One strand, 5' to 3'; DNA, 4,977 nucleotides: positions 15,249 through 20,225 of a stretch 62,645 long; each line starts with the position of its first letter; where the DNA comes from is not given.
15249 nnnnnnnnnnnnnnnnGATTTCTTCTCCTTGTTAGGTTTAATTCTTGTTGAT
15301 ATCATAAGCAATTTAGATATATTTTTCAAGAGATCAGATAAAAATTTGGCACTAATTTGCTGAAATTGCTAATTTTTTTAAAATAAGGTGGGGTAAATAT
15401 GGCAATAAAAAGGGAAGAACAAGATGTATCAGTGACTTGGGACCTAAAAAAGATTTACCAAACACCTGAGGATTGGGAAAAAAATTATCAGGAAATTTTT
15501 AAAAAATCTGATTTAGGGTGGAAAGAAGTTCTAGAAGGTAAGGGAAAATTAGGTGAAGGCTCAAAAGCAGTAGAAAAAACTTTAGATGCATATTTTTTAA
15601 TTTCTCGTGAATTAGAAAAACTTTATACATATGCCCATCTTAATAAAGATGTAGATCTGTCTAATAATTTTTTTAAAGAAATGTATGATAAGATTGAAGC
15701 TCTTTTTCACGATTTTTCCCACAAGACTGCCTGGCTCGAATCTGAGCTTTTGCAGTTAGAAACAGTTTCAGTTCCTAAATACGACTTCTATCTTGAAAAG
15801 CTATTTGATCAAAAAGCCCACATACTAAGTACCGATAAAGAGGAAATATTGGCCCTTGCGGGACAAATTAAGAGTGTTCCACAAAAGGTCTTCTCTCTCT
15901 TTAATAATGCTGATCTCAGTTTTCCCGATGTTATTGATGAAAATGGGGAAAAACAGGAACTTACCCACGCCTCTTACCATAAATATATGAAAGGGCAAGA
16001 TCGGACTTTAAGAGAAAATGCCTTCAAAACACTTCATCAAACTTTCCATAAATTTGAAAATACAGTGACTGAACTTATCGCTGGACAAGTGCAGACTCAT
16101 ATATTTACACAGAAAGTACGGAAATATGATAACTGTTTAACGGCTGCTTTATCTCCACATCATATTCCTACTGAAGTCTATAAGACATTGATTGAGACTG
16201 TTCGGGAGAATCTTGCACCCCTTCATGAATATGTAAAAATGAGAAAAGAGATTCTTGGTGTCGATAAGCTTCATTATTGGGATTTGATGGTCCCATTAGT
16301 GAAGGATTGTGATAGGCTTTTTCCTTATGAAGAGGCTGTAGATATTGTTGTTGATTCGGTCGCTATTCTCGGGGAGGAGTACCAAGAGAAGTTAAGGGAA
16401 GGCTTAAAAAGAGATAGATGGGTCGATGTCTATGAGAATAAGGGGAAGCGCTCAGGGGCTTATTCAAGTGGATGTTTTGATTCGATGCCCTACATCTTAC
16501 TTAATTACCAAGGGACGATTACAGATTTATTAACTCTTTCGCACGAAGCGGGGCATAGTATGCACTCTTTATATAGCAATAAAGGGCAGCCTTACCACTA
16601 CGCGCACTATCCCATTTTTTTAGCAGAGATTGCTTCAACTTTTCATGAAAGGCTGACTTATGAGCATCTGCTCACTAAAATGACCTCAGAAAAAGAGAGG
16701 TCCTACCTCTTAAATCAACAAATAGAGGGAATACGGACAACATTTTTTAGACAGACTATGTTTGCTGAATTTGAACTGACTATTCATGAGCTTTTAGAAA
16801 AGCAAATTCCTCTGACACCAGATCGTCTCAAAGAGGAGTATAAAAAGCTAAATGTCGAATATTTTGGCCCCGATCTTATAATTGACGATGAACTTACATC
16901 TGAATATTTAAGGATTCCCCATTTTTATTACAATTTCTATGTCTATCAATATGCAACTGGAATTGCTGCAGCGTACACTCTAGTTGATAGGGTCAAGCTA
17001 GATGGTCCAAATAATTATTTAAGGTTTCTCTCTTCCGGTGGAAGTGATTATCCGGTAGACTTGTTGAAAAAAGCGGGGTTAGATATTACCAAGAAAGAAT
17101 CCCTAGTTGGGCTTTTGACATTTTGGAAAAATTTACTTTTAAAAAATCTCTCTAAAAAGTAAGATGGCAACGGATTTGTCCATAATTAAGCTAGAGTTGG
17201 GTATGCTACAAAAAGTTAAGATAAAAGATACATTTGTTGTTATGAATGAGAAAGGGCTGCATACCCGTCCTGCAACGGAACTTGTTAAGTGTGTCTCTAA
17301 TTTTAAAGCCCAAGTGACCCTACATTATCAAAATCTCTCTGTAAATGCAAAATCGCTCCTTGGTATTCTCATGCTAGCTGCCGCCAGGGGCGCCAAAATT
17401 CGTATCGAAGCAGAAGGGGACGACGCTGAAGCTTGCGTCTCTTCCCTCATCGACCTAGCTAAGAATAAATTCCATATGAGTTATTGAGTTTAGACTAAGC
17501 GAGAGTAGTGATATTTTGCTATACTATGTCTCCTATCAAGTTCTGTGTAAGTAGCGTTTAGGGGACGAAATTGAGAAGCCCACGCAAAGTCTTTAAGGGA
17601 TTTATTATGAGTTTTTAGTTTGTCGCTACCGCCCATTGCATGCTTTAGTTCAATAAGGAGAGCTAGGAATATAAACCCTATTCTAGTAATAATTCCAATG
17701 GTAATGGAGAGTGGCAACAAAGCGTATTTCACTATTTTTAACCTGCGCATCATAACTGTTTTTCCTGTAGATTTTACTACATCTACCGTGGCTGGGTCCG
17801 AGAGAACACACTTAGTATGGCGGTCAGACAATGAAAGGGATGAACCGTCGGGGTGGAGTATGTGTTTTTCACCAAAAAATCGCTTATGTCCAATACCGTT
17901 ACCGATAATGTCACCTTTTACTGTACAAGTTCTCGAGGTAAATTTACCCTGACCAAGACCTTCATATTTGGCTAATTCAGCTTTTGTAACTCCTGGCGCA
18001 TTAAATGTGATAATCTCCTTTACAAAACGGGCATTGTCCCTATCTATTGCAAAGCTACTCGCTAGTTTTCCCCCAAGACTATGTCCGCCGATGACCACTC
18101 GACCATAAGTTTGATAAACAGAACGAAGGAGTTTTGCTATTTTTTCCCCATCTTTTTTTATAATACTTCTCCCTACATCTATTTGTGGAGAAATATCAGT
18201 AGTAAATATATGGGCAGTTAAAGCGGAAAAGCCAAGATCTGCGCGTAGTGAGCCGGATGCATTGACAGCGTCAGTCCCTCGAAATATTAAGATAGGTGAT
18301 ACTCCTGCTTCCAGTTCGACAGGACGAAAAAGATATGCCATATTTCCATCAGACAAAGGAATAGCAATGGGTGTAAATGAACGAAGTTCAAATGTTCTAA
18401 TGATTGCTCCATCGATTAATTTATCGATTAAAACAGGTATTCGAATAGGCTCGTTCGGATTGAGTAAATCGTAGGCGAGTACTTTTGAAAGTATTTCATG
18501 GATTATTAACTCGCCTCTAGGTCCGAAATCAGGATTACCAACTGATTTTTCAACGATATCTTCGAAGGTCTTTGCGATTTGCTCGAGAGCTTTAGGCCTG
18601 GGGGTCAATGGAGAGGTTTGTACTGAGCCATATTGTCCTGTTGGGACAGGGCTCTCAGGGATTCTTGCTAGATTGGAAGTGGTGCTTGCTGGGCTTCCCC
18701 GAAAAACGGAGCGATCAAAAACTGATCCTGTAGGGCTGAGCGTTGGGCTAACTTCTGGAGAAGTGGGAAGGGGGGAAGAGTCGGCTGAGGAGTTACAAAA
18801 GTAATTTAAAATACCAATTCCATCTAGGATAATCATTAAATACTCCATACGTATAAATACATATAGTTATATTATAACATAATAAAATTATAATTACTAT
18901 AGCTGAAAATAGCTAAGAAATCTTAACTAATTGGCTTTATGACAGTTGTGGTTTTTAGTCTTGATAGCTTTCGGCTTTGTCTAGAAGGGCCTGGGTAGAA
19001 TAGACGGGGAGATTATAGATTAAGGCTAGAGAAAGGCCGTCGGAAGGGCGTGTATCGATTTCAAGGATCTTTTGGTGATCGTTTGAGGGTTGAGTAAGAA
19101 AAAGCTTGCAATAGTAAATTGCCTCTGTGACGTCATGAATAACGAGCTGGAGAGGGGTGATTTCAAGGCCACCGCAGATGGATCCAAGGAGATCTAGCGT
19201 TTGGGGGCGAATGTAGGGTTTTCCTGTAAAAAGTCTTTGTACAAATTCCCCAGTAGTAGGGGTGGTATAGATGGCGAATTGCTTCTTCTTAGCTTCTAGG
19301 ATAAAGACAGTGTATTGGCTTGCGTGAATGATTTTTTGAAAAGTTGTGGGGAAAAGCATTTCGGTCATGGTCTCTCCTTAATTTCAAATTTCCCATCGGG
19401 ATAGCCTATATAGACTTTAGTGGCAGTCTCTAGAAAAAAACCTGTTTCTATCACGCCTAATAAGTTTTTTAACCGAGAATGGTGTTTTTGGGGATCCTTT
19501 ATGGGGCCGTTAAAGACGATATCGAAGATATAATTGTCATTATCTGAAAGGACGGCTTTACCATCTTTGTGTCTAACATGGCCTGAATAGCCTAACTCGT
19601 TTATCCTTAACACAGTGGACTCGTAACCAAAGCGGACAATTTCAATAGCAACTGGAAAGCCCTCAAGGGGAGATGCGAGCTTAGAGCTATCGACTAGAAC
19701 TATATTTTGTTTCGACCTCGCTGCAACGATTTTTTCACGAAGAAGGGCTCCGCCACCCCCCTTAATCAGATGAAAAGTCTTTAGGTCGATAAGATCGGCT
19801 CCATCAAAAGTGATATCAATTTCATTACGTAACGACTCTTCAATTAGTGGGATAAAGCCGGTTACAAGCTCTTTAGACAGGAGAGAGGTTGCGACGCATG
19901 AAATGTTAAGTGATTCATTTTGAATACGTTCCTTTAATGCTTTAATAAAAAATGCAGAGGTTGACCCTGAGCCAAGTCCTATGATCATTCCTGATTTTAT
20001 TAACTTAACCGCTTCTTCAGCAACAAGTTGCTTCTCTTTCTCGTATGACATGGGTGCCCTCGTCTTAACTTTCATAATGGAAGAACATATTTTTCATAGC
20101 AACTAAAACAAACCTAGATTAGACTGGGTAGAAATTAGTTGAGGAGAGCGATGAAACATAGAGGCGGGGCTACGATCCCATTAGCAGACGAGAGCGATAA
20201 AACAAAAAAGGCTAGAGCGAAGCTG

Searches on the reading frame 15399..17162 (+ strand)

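Call 29: search_protein_families(library=pfam, proteins=[window:15399-17162:+], max_evalue=0.00001)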
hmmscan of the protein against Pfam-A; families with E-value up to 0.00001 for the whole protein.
window:15399-17162:+ (587 aa): 2 families
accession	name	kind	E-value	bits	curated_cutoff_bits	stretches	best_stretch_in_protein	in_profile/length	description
PF01432.26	Peptidase_M3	-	6.6e-81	273.4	27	1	196-569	2-451/457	Peptidase family M3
PF08439.15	Peptidase_M3_N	-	4.2e-13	49.7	25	1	126-175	21-70/70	Oligopeptidase F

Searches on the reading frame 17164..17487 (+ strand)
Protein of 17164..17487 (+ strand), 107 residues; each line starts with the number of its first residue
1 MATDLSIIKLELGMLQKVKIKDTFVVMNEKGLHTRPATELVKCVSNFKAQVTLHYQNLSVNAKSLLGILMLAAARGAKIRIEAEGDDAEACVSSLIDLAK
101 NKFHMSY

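Call 17: search_protein_families(library=pfam, proteins=[window:17164-17487:+])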
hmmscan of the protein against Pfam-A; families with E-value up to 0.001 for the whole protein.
window:17164-17487:+ (107 aa): 1 family
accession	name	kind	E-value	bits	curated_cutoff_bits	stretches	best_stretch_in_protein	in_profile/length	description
PF00381.24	PTS-HPr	-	1.6e-26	92.6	23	1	21-100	2-80/81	PTS HPr component phosphorylation site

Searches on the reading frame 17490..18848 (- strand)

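Call 29: search_protein_families(library=pfam, proteins=[window:17490-18848:-], max_evalue=0.00001)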
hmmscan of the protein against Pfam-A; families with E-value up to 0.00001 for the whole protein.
window:17490-18848:- (452 aa): 1 family
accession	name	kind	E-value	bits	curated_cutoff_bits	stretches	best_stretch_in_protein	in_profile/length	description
PF01764.32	Lipase_3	-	9.3e-06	26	22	0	233-297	45-115/140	Lipase (class 3)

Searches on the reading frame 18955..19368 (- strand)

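Call 29: search_protein_families(library=pfam, proteins=[window:18955-19368:-], max_evalue=0.00001)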
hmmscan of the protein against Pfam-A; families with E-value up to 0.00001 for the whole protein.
window:18955-19368:- (137 aa): 1 family
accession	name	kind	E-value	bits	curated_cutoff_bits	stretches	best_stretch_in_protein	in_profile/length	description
PF02577.19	BFN_dom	-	6.2e-16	58.7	27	1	30-134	11-109/112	Bifunctional nuclease domain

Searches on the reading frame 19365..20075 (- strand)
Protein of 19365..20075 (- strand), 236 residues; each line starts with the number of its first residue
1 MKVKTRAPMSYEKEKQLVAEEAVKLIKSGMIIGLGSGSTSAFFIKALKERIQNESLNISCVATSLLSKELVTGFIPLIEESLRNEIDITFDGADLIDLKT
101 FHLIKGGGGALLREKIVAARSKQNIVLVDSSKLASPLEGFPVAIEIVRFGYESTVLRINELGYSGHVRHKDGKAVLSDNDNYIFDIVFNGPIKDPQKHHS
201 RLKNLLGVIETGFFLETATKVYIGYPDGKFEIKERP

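Call 29: search_protein_families(library=pfam, proteins=[window:19365-20075:-], max_evalue=0.00001)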
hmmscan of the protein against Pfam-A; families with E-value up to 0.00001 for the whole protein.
window:19365-20075:- (236 aa): 2 families
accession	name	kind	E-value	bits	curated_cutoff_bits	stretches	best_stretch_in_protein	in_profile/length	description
PF06026.20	Rib_5-P_isom_A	-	1.8e-47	161.6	26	1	60-228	2-173/173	Ribose 5-phosphate isomerase A (phosphoriboisomerase A)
PF00455.28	DeoRC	-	9.7e-10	39.1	31.8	1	13-50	4-41/160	DeoR C terminal sensor domain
